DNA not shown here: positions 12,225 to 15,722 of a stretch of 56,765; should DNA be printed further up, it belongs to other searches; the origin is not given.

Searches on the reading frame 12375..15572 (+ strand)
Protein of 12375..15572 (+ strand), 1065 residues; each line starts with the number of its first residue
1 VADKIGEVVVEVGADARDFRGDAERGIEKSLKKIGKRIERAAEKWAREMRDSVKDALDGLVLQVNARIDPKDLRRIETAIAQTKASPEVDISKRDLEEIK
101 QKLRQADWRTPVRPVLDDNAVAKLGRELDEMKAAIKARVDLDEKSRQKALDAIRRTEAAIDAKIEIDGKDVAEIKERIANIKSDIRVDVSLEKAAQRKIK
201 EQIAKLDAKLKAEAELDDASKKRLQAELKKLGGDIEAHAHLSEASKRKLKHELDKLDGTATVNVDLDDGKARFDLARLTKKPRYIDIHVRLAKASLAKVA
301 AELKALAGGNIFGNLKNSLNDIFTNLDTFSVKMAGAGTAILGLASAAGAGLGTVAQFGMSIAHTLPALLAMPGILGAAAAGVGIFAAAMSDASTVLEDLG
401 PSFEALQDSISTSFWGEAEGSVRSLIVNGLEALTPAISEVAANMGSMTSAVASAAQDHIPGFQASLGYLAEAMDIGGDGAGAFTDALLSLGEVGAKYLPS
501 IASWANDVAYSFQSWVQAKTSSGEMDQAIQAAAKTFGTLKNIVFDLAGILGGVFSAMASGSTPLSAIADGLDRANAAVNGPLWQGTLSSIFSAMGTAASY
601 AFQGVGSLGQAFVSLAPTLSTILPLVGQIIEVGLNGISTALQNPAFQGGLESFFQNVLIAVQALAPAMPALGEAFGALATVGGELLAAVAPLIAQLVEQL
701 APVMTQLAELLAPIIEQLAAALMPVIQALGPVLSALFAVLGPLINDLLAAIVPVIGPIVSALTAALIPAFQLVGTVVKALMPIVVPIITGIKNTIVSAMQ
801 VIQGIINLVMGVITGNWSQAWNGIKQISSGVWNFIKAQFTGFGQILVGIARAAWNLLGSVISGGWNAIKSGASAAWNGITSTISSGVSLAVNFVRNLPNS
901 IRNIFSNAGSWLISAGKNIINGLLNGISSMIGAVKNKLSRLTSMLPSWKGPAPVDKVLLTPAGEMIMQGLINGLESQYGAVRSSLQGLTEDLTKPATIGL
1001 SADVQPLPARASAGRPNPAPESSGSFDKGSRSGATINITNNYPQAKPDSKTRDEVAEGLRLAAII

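Call 36: search_protein_families(library=phrogs, proteins=[window:12375-15572:+], max_evalue=0.00001)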
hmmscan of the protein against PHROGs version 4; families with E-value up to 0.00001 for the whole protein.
window:12375-15572:+ (1065 aa): 23 families
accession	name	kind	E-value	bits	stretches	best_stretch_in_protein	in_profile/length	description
phrog_305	-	tail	2.1e-122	411.7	2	590-999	320-759/1001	tail length tape measure protein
phrog_58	-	tail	7.6e-67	227.7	1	1-1002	170-1013/1544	tail length tape measure protein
phrog_5493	-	tail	1.1e-34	120.9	1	358-996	395-1031/1102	tail length tape measure protein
phrog_4197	-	tail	4.1e-30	105.3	2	713-941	873-1099/1783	tail length tape measure protein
phrog_1535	-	tail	2.3e-26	93.3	1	426-940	551-1020/1152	tail length tape measure protein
phrog_1204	-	tail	9.5e-26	91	2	124-885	328-983/1483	tail protein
phrog_6090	-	tail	5.1e-22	78.4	1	398-934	480-1011/1853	tail length tape measure protein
phrog_4200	-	tail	2.2e-20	73.8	1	524-942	173-561/732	tail length tape measure protein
phrog_1272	-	tail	1.4e-18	67.1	1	342-944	404-1073/1606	tail length tape measure protein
phrog_991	-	tail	1.4e-18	67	1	643-841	580-825/1966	tail length tape measure protein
phrog_17020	-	unknown function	2.3e-18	67.5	1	761-944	24-210/353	-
phrog_971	-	lysis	3e-16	60.3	1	307-943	130-761/1338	endolysin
phrog_6435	-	tail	2.8e-15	55.8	1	5-759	29-719/2090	tail length tape measure protein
phrog_167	-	tail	4.5e-14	52.2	2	75-765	111-713/1555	tail length tape measure protein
phrog_8462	-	tail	1.4e-11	44.9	1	691-971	234-487/672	tail length tape measure protein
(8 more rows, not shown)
